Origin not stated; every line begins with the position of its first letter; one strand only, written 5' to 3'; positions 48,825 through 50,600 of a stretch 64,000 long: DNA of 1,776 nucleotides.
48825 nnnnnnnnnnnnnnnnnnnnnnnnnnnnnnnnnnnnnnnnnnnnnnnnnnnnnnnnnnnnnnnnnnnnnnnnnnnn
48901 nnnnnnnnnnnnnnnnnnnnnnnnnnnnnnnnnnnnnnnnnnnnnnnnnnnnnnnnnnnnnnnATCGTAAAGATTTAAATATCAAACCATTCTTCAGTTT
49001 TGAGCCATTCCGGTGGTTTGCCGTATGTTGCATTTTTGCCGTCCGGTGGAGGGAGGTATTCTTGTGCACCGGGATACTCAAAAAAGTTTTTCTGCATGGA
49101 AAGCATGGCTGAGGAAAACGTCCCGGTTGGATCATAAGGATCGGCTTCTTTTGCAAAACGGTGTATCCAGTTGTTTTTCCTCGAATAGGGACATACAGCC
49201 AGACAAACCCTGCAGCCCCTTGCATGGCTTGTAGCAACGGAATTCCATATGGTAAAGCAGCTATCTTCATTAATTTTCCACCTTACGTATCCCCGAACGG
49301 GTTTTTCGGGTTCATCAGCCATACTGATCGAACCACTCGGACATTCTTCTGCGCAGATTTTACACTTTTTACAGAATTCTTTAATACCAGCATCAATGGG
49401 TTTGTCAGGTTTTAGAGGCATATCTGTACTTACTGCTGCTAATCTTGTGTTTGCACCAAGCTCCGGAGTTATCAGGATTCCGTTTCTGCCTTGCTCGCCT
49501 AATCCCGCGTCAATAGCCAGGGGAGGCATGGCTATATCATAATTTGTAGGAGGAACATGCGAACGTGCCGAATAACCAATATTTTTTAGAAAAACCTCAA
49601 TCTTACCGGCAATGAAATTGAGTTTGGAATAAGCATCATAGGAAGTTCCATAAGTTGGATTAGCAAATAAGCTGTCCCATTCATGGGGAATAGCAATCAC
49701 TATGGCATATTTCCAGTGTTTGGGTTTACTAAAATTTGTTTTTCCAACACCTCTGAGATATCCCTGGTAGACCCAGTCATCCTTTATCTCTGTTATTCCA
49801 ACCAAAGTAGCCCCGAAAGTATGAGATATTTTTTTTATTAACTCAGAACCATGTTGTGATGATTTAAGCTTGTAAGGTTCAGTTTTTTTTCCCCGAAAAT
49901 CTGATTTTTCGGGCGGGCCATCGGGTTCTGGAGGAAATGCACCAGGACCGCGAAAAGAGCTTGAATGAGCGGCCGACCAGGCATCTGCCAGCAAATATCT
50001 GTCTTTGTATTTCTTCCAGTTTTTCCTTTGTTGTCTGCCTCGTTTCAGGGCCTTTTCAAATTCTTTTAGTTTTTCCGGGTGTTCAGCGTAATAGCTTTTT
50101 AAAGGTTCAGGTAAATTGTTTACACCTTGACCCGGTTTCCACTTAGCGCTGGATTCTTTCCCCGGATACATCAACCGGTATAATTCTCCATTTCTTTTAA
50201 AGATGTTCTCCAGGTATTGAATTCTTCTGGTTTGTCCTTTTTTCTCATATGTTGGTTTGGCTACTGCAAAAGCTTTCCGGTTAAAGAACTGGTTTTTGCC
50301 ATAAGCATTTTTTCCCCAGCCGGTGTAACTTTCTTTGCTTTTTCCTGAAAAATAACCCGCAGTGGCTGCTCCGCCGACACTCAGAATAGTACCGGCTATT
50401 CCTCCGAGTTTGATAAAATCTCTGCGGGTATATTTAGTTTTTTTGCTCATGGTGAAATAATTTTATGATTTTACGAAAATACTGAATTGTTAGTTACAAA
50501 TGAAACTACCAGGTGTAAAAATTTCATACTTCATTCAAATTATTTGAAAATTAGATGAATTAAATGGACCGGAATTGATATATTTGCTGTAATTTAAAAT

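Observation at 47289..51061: pceABC-like reductive dehalogenase cluster with a divergent MarR regulator in a Bacteroidota background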

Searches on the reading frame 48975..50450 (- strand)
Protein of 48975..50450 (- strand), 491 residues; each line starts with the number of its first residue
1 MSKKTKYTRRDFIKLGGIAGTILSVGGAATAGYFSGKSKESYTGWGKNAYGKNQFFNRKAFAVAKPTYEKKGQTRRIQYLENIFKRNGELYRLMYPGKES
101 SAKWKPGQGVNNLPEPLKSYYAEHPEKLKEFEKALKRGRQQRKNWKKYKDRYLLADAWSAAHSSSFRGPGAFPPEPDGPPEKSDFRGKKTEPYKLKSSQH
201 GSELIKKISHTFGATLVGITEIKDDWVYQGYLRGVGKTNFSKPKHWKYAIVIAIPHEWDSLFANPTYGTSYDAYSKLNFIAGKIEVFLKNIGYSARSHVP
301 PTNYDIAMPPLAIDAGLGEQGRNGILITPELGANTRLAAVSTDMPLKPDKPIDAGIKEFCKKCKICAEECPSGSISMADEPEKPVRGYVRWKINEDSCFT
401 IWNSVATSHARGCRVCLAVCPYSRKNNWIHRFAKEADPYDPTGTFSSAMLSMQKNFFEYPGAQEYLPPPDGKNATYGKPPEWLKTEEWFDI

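Call 3: search_protein_families(library=pfam, proteins=[window:48975-50450:-], max_evalue=0.1)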
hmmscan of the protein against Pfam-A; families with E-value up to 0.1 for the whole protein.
window:48975-50450:- (491 aa): 11 families
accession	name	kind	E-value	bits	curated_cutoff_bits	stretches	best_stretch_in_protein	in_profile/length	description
PF12838.12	Fer4_7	-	7.5e-08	33.2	27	1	360-422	2-50/52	4Fe-4S dicluster domain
PF13484.11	Fer4_16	-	1.9e-06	28.9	30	1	360-422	2-65/66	4Fe-4S double cluster binding domain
PF13534.11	Fer4_17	-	5.1e-05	24.2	22.2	1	359-388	1-29/61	4Fe-4S dicluster domain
PF14697.11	Fer4_21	-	0.0014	19.1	35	0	356-377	37-59/59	4Fe-4S dicluster domain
PF13187.11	Fer4_9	-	0.0029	18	27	1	360-422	2-49/52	4Fe-4S dicluster domain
PF00037.32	Fer4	-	0.0041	17.3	21.1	1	357-375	5-23/24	4Fe-4S binding domain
PF13237.11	Fer4_10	-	0.021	15.2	25.5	0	411-422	10-21/53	4Fe-4S dicluster domain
PF25160.1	LdpA_Fe-S-bd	-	0.021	15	27.6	0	404-424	22-42/49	LdpA Fe-S cluster-binding domain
PF12797.12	Fer4_2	-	0.03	14.8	24.5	0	357-372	7-22/22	4Fe-4S binding domain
PF12837.12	Fer4_6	-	0.035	14.5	25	0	358-375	7-24/24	4Fe-4S binding domain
PF12800.12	Fer4_4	-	0.087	13.7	24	0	409-422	3-16/17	4Fe-4S binding domain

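Call 4: search_protein_families(library=ncbifam, proteins=[window:48975-50450:-], max_evalue=0.1)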
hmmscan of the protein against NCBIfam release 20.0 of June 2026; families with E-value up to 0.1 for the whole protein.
window:48975-50450:- (491 aa): 19 families
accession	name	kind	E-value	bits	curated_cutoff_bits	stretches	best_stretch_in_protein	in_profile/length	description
TIGR02486.1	RDH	subfamily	2e-55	188.9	160.35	1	236-456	77-311/314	reductive dehalogenase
TIGR00276.1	TIGR00276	equivalog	3.7e-13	49.2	200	1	309-431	134-252/337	tRNA epoxyqueuosine(34) reductase QueG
TIGR02179.1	PorD_KorD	subfamily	2.4e-06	27.5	60.05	1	358-380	55-77/78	2-oxoacid:acceptor oxidoreductase, delta subunit, pyruvate/2-ketoisovalerate family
NF040684.1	PorD_Arch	equivalog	3.7e-05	23.7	120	1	358-380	62-84/85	pyruvate synthase subunit PorD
NF007204.0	PRK09625.1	equivalog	9.1e-05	22.5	125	1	405-430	86-111/133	pyruvate flavodoxin oxidoreductase subunit delta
NF007205.0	PRK09626.1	equivalog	0.00015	21.8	93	1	358-399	17-57/105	2-oxoglutarate-acceptor oxidoreductase subunit OorD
TIGR01944.1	rnfB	subfamily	0.0009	18.8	68.7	1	350-394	135-177/190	RnfABCDGE type electron transport complex subunit B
NF007202.0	PRK09623.1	equivalog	0.0023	18.2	166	1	358-380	81-103/105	3-methyl-2-oxobutanoate dehydrogenase subunit delta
TIGR02700.1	flavo_MJ0208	hypoth_equivalog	0.0036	16.6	251.35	1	357-380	147-170/234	dihydromethanopterin reductase (acceptor)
NF041836.1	rnfB_Methano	equivalog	0.0044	16.5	445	1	357-423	170-231/265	Rnf electron transport complex subunit RnfB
NF007203.0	PRK09624.1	equivalog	0.0086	16.3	171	1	358-380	81-103/105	pyuvate ferredoxin oxidoreductase subunit delta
NF005504.0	PRK07118.1-3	equivalog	0.015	14.7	437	1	345-423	158-234/293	Fe-S cluster domain-containing protein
NF038196.1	ferrodoxin_EFR1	subfamily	0.019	15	75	1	356-380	182-206/242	EFR1 family ferrodoxin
NF042909.1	FMH_DH_FwdF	exception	0.022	13.9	375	1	357-421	137-191/336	tungsten-dependent formylmethanofuran dehydrogenase subunit FwdF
NF045763.1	PhenlGlyoxDHPadF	equivalog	0.024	14.9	150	1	358-375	60-77/78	NADH-dependent phenylglyoxylate dehydrogenase subunit delta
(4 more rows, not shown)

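Call 5: find_homologous_proteins(query=window:48975-50450:-)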
Query window:48975-50450:- (491 aa): 847 proteins with E <= 0.001 among 6476 candidates; the best 120 are listed.
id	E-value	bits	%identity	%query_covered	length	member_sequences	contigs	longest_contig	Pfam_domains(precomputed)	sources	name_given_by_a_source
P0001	0.0e+0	1161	100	100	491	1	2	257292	PF13484.12,PF12838.13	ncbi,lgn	-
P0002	4.9e-273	925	78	99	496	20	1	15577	PF13484.12,PF12838.13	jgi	jgi:reductive dehalogenase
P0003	2.4e-272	922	78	100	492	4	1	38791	PF13484.12,PF12838.13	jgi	jgi:reductive dehalogenase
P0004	1.5e-268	910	75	100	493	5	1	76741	PF13484.12,PF12838.13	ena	-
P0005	1.4e-262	890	74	99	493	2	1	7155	PF13484.12,PF12838.13,PF13534.12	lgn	-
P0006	1.8e-252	857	71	99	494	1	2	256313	PF13484.12,PF12838.13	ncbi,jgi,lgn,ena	-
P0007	5.0e-249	845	72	99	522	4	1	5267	PF13484.12,PF12838.13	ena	-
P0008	1.2e-248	844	70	100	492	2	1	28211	PF13484.12,PF12838.13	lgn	-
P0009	1.9e-248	843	71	98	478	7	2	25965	PF13484.12,PF12838.13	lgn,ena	-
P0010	5.9e-247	839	70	99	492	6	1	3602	PF13484.12,PF12838.13,PF13534.12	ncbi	-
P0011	3.8e-245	833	69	100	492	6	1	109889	PF13484.12,PF12838.13,PF13534.12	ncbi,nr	ncbi:MAG: reductive dehalogenase [Bacteroidales bacterium]|nr:reductive dehalogenase [Bacteroidales 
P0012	2.6e-244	830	69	99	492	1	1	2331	PF13484.12,PF12838.13,PF13534.12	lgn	-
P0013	7.4e-244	828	69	99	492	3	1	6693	PF13484.12,PF12838.13,PF13534.12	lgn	-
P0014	2.2e-243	827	68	100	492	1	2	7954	PF13484.12,PF12838.13,PF13534.12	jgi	-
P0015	1.5e-242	824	69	99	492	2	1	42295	PF13484.12,PF12838.13,PF13534.12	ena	-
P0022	2.0e-239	814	66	100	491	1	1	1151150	PF00037.33,PF13484.12,PF12838.13,PF13534.12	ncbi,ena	-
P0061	2.3e-213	728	61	100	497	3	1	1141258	PF10518.15,PF12837.13,PF13484.12,PF12838.13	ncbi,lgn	-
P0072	4.6e-199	681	60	99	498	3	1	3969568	PF13484.12,PF12838.13,PF13534.12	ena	-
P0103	1.2e-183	630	54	99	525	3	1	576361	PF13484.12,PF12838.13,PF13534.12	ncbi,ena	-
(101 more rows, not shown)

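Call 6: search_solved_structures(query=window:48975-50450:-, max_evalue=0.01, show_alignments=2)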
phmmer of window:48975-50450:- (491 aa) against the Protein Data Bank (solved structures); distinct sequences matched with E-value up to 0.01: 7.
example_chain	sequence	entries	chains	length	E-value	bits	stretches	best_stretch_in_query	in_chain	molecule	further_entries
8q4h_A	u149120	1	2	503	5.5e-34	120.9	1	248-436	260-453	Tetrachloroethene reductive dehalogenase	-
4ras_A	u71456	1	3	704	9.4e-32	113.6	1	199-428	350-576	Oxidoreductase, NAD-binding/iron-sulfur cluster-binding protein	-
6zxu_A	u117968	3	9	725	1e-31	113.4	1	199-428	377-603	Oxidoreductase, NAD-binding/iron-sulfur cluster-binding protein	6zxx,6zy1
6zy0_A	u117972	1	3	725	1.4e-31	113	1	199-428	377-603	Oxidoreductase, NAD-binding/iron-sulfur cluster-binding protein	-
4uqu_A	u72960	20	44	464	1.7e-30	109.5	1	273-480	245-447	TETRACHLOROETHENE REDUCTIVE DEHALOGENASE CATALYTIC SUBUNIT PCEA | TETRACHLOROETHENE REDUCTIVE DEHALOGENASE CATALYTIC SUBUNIT | Tetrachloroethene reductive dehal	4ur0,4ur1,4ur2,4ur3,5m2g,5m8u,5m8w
5d08_A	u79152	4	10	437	1.9e-09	40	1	261-438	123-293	Epoxyqueuosine reductase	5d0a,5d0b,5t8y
5d6s_A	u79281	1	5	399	4.5e-08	35.4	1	273-425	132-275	Epoxyqueuosine reductase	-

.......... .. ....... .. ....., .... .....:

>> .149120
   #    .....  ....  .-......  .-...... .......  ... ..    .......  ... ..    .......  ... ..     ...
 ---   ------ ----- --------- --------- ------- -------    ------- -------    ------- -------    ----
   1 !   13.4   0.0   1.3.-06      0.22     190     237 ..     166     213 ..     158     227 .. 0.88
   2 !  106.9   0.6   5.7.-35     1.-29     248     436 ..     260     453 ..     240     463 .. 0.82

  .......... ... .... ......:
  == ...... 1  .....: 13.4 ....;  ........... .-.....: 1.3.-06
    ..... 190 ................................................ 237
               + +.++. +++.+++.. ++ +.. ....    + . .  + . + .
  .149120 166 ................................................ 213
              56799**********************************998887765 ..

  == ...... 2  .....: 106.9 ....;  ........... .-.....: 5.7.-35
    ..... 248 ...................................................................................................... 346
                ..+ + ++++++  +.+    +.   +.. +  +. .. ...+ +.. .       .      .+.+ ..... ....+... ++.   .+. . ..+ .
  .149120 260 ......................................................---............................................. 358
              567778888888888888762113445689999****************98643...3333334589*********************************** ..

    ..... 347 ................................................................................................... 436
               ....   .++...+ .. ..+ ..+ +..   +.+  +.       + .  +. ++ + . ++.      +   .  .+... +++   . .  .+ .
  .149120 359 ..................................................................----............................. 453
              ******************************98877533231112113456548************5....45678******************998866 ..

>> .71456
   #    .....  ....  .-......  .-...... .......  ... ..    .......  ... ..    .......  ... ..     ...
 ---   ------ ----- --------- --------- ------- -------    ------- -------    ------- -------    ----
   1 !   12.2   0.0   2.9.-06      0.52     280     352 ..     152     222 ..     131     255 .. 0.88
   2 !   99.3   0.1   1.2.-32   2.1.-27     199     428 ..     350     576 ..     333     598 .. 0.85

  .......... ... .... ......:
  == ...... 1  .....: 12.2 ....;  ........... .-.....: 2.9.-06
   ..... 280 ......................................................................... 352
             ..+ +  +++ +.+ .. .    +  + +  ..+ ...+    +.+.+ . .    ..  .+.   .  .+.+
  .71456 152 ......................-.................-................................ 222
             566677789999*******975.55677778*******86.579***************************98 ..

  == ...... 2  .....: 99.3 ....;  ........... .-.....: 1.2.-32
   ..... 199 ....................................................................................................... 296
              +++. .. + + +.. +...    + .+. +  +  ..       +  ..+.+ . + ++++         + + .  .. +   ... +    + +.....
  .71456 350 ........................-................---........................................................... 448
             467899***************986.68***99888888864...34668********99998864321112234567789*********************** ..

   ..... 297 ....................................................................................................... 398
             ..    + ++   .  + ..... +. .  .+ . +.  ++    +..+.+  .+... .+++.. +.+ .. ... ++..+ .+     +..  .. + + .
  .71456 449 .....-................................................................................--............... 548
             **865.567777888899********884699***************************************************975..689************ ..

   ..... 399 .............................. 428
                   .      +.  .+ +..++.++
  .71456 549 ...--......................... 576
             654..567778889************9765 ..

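Call 7: find_related_loci(query=window:48975-50450:-, collection=genome_contigs, flank=6000)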
Query window:48975-50450:- (491 aa) in genome_contigs; peptide patterns used: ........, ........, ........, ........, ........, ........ (x = any residue, [..] = any of these).
107 stretches matched a pattern; 34 encode a relative of the query (tblastn E <= 1e-3); 34 distinct loci.
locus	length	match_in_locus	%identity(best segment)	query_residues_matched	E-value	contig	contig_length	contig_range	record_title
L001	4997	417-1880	79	4-491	0e+0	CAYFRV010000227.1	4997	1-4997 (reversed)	MAG TPA_asm: uncultured Bacteroidales bacterium isolate ERP107533_co1_77 genome assembly, contig: NODE_22448_length_4997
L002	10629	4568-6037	78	2-491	0e+0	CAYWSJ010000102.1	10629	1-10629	MAG TPA_asm: uncultured Bacteroidales bacterium isolate binchicken_co13_419 genome assembly, contig: NODE_9905_length_10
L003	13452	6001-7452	75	8-491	0e+0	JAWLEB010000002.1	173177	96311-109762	MAG: Bacteroidales bacterium isolate 20BLK6-1.bin.33 NODE_7_length_173177_cov_10.870943, whole genome shotgun sequence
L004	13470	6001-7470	69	2-491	0e+0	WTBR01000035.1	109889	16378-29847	MAG: Bacteroidales bacterium isolate GLR59 c_000000129300, whole genome shotgun sequence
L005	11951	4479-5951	61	2-491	0e+0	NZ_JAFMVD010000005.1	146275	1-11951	Carboxylicivirga fragile strain N1Y90 scaffold_5_length=146276, whole genome shotgun sequence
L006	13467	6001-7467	53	10-491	4e-180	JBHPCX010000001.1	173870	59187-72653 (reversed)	Thermodesulfobacteriota bacterium isolate SAG AM-311-L20 NODE_1_length_173870_cov_32.011903, whole genome shotgun sequen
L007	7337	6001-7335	57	3-459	4e-178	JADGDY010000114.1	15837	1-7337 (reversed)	MAG: Bacteroidales bacterium isolate BB22 NODE_3455_length_15837_cov_3.811094, whole genome shotgun sequence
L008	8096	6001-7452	53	10-491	1e-177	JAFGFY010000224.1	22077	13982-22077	MAG: Deltaproteobacteria bacterium isolate Zod_Metabat.1351 k87_7538386, whole genome shotgun sequence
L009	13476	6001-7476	71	1-491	0e+0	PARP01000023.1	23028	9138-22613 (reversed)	MAG: Bacteroidetes bacterium isolate SP103 101520, whole genome shotgun sequence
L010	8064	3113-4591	42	4-491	3e-134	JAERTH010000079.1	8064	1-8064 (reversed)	MAG: Candidatus Neomarinimicrobiota bacterium isolate BH27 c_000000003793, whole genome shotgun sequence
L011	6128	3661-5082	45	7-490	5e-134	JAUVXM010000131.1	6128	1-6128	MAG: Candidatus Aminicenantes bacterium isolate CSMAG_1216 CSMAG_1216_k141_602845_length_6128_cov_37.8702, whole genome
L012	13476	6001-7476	61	1-491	0e+0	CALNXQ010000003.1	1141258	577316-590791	MAG: uncultured Marinilabiliaceae bacterium isolate LOGT_bin.0004 genome assembly, contig: contig_15411, whole genome sh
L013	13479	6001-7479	43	8-491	1e-126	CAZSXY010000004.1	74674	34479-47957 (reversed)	MAG TPA_asm: uncultured Anaerolineaceae bacterium isolate SRP338002_co1_26 genome assembly, contig: NODE_329_length_7467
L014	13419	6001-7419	45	9-491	4e-125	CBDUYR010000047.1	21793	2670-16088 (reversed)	MAG TPA_asm: uncultured bacterium isolate SRR21487739_maxbin2_12 genome assembly, contig: ERZ25074848.119, whole genome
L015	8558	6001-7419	44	9-491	1e-124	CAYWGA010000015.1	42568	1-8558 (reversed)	MAG TPA_asm: uncultured bacterium isolate SRP155585_co1_221 genome assembly, contig: NODE_228_length_42568_cov_8.646626,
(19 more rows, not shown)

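Call 8: list_cluster_members(proteins=[P0001, P0006, P0022, P0061, P0072])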
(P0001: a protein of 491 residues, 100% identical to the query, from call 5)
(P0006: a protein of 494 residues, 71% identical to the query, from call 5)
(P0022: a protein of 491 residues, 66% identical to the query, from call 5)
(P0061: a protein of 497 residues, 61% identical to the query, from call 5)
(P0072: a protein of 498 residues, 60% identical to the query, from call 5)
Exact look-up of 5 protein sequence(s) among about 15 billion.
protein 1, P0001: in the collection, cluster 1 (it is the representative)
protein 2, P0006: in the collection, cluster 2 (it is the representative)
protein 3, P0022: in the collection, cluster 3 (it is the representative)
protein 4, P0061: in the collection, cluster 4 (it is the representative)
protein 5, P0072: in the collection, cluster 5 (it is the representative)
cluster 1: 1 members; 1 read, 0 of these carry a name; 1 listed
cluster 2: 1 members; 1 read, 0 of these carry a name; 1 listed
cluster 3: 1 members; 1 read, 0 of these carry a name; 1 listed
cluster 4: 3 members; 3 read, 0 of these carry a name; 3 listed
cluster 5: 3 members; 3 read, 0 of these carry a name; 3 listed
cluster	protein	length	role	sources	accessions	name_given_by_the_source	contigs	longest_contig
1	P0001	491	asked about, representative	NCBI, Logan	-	-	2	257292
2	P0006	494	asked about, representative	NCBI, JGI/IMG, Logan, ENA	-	-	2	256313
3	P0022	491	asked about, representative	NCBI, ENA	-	-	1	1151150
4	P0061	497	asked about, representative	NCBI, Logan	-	-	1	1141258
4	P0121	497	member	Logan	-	-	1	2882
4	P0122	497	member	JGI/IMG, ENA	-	-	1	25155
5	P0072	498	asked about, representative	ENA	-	-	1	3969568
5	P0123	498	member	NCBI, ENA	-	-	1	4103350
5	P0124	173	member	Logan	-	-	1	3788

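Call 9: find_encoding_contigs(protein=P0001, flank=10000, max_places=4)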
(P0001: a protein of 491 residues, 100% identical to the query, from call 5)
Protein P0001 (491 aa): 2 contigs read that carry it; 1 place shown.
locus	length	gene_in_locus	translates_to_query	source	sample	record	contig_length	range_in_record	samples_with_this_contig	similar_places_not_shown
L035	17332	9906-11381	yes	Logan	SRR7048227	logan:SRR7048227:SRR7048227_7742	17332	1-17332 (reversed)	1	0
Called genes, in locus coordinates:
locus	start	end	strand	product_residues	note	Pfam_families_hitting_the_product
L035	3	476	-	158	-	?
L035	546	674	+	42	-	-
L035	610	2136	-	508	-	PF03806:ABG_transport, PF03606:DcuC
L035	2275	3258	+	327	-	PF00248:Aldo_ket_red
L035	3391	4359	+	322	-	PF04463:2-thiour_desulf, PF08349:DUF1722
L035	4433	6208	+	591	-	PF00654:Voltage_CLC, PF00571:CBS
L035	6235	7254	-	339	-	PF01063:Aminotran_4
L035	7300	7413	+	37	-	-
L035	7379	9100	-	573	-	PF05496:RuvB_N (faint), PF13177:DNA_pol3_delta2, PF13401:AAA_22 (faint), PF00004:AAA, PF07728:AAA_5 (faint), PF22608:DNAX_ATPase_lid, PF12169:DNA_pol3_gamma3, PF28557:DUF8439, +2 more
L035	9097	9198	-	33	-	-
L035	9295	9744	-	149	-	PF22381:Staph_reg_Sar_Rot (weak), PF12802:MarR_2 (weak), PF01047:MarR, PF13463:HTH_27 (weak)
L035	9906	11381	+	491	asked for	PF12838:Fer4_7, PF13484:Fer4_16 (weak)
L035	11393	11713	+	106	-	PF27193:VcrB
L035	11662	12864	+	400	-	PF04205:FMN_bind, PF12801:Fer4_5 (weak)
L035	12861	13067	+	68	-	-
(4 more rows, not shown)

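Call 40: predict_structure(alignment_id=A2)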
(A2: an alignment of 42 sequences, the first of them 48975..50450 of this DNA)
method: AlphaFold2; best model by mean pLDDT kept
length: 491 residues; sequences in the alignment: 42
mean_pLDDT: 74.7   pTM: 0.77
mean pLDDT of the five models: 74.7, 68.7, 64.1, 61.6, 60.0
residues with pLDDT >= 90: 107; 70-90: 210; 50-70: 109; < 50: 65
segments of 3 or more residues with pLDDT < 50: 1-7, 26-54, 258-265, 422-439
pLDDT, mean of each block of 10 residues (from residue 1): 48 57 50 39 39 55 82 89 87 79 81 91 92 89 83 76 65 81 83 87 90 87 92 89 95 69 50 81 92 91 85 88 72 79 95 75 79 83 84 85 73 62 45 46 58 65 65 58 76 72
secondary structure, 60 per line:
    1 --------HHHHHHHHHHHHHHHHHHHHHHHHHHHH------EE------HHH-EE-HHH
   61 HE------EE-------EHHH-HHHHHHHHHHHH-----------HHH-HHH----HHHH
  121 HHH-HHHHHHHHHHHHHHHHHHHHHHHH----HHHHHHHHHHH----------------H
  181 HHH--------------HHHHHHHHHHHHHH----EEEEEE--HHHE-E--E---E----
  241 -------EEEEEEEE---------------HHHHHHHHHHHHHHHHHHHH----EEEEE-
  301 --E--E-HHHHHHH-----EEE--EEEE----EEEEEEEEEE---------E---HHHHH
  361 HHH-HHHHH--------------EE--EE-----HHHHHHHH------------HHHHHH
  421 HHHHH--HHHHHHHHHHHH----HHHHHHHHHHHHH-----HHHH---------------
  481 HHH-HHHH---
elements in order: H9-36 H58-61 H83-94 H117-123 H125-148 H153-163 H180-183 H198-211 E216-221 E248-255 H271-290 E295-299 H308-314 E320-322 E325-328 E333-342 H356-363 H365-369 H395-402 H415-425 H428-439 H444-456 H462-465 H485-488
